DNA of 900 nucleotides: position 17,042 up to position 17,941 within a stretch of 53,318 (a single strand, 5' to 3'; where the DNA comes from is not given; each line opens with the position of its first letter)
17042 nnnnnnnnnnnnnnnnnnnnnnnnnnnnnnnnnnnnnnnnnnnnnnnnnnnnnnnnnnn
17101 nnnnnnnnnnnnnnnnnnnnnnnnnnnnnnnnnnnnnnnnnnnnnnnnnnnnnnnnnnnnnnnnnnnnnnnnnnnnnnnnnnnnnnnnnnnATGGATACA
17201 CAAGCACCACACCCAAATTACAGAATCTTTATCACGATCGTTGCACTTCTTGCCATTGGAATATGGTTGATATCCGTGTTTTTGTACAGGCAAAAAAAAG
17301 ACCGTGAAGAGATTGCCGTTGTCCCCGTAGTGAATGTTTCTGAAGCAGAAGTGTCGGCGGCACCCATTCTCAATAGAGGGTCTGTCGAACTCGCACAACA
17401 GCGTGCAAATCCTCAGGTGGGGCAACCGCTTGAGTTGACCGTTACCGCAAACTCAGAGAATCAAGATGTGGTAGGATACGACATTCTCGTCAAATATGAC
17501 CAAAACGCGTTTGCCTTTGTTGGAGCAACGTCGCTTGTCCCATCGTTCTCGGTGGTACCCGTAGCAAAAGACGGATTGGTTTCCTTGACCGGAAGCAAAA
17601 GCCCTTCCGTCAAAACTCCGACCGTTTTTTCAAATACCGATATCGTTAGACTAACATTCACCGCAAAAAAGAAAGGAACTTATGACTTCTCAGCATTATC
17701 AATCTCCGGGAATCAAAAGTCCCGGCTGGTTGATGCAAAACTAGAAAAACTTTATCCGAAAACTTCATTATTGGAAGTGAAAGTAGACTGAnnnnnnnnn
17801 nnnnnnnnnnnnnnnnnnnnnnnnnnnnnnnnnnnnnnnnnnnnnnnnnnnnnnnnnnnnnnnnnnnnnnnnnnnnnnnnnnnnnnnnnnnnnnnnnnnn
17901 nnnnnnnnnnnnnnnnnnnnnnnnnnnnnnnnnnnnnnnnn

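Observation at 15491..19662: Five-gene cohesin/dockerin/LPXTG surface module with a triplicated Cys-rich domain, next to a divergent excisionase-type HTH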

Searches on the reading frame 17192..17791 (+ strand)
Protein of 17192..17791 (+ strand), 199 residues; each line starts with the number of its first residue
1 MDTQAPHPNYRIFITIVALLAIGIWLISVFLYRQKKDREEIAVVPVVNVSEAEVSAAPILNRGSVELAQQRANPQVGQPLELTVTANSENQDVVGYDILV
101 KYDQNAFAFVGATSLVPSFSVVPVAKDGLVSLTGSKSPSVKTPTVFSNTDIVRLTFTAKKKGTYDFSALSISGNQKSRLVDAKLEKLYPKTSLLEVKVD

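Call 3: search_protein_families(library=pfam, proteins=[window:17192-17791:+], max_evalue=1)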
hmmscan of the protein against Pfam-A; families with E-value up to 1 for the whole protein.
window:17192-17791:+ (199 aa): 3 families
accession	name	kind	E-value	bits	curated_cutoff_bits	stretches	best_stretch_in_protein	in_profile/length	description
PF00963.24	Cohesin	-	2.4e-09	38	24.1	1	72-168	8-111/139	Cohesin domain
PF13584.12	BatD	-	0.014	16.5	24.1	1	72-176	6-84/92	BatD DUF11 like domain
PF00558.24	Vpu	-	0.015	15.5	24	1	12-42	9-40/81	Vpu protein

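Call 4: search_protein_families(library=ncbifam, proteins=[window:17192-17791:+], max_evalue=1)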
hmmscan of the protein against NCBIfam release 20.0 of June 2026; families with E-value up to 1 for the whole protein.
window:17192-17791:+ (199 aa): 1 family
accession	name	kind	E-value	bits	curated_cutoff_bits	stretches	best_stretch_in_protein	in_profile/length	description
NF046005.2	near_gluc_PtsG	equivalog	0.073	13.3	45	1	13-39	10-36/85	MPN207a family PTS transporter accessory protein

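Call 16: find_homologous_proteins(query=window:17192-17791:+, max_evalue=0.001)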
Query window:17192-17791:+ (199 aa): 6 proteins with E <= 0.001 among 363 candidates.
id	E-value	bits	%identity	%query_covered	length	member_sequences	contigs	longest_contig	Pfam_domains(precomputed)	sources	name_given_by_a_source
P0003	5.7e-121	419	100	100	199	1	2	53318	PF00963.25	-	-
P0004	4.9e-74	266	61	100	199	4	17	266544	PF00963.25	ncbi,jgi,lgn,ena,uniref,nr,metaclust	ncbi:hypothetical protein A3G67_00300 [Candidatus Roizmanbacteria bacterium RIFCSPLOWO2_12_FULL_40_1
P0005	2.2e-63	231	57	100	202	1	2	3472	PF00963.25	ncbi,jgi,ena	-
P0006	6.6e-59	217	52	100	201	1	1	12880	PF00963.25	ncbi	-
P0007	8.7e-58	213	50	100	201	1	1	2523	PF00963.25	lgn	-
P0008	9.8e-49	183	47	100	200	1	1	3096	PF00963.25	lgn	-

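Call 18: find_related_loci(query=A1, collection=genome_contigs, flank=6000)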
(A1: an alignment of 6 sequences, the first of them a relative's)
Query A1 (199 aa) in genome_contigs; peptide patterns used: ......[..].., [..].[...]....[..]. (x = any residue, [..] = any of these).
162 stretches matched a pattern; 2 encode a relative of the query (tblastn E <= 1e-3); 2 distinct loci.
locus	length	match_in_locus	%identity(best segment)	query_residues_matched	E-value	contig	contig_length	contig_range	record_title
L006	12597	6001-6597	61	1-199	1e-82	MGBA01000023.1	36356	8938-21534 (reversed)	MAG: Candidatus Roizmanbacteria bacterium RIFCSPLOWO2_02_FULL_40_13 rifcsplowo2_02_scaffold_930, whole genome shotgun se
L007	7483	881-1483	52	1-199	4e-67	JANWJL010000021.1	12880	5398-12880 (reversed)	MAG: Candidatus Microgenomates bacterium isolate CRAIB_MAG66 c_000000051679, whole genome shotgun sequence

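Call 21: find_related_loci(query=A1, collection=metagenome_contigs, flank=6000)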
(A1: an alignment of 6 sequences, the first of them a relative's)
Query A1 (199 aa) in metagenome_contigs; peptide patterns used: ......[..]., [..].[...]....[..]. (x = any residue, [..] = any of these).
362 stretches matched a pattern; 2 encode a relative of the query (tblastn E <= 1e-3); 2 distinct loci.
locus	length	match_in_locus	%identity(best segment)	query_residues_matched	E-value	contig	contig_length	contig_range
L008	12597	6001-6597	61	1-199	1e-82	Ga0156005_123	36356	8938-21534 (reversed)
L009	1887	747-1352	57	1-199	1e-74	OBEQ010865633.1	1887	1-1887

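Call 23: find_encoding_contigs(protein=P0005, flank=6000, max_places=3)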
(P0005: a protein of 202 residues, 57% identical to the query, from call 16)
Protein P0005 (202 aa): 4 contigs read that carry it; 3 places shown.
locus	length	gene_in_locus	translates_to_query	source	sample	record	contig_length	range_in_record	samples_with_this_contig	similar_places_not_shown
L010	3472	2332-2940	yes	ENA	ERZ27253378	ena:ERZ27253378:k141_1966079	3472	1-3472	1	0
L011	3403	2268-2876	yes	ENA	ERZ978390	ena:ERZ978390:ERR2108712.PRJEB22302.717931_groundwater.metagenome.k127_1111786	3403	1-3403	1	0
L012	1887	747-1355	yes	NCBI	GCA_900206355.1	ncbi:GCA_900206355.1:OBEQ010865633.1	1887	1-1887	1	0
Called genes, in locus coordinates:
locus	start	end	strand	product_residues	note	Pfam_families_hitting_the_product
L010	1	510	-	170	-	?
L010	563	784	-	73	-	PF12728:HTH_17, PF00376:MerR, PF13411:MerR_1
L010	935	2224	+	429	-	PF00404:Dockerin_1 (weak)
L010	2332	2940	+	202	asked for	PF00963:Cohesin (weak)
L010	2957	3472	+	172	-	?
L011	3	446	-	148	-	?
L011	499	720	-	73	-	PF12728:HTH_17, PF00376:MerR, PF13411:MerR_1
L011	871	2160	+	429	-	PF00404:Dockerin_1 (weak)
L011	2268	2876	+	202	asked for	PF00963:Cohesin (weak)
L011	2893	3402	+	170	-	?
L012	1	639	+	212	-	?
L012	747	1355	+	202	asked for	PF00963:Cohesin (weak)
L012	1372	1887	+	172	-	?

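Call 24: find_encoding_contigs(protein=P0008, flank=6000, max_places=3)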
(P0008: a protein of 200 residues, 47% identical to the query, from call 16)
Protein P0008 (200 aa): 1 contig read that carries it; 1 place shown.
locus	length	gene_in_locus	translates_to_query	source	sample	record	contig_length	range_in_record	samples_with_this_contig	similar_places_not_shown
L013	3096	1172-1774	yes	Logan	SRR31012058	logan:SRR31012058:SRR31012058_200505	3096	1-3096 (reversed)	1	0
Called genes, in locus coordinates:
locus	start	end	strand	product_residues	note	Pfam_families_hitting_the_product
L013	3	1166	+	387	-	?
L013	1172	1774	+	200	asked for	PF00963:Cohesin (weak)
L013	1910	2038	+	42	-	-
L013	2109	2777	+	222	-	PF00963:Cohesin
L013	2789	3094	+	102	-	?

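Call 25: find_encoding_contigs(protein=P0007, flank=6000, max_places=3)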
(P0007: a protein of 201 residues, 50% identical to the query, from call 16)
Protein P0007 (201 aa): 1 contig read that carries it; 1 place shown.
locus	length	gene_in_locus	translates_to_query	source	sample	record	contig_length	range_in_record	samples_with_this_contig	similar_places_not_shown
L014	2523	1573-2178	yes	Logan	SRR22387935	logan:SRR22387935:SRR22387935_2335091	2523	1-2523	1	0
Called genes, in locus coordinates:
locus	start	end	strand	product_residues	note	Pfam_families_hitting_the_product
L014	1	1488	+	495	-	?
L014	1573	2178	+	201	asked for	PF00963:Cohesin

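Call 33: search_solved_structures(query=window:17192-17791:+, max_evalue=1, show_alignments=1)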
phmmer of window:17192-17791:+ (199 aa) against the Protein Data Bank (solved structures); distinct sequences matched with E-value up to 1: 5.
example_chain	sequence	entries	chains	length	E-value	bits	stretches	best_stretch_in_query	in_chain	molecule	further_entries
2jh2_A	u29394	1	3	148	0.0023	20.9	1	63-136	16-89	O-GLCNACASE NAGJ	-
2o4e_A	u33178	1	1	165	0.0026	20.7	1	63-136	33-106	O-GlcNAcase nagJ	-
2ozn_A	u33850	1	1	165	0.004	20.1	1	63-136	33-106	O-GlcNAcase nagJ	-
2w1n_A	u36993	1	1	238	0.012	18.5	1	63-136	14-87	O-GLCNACASE NAGJ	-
6rk4_A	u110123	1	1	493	0.081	15.8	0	38-69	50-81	Lysostaphin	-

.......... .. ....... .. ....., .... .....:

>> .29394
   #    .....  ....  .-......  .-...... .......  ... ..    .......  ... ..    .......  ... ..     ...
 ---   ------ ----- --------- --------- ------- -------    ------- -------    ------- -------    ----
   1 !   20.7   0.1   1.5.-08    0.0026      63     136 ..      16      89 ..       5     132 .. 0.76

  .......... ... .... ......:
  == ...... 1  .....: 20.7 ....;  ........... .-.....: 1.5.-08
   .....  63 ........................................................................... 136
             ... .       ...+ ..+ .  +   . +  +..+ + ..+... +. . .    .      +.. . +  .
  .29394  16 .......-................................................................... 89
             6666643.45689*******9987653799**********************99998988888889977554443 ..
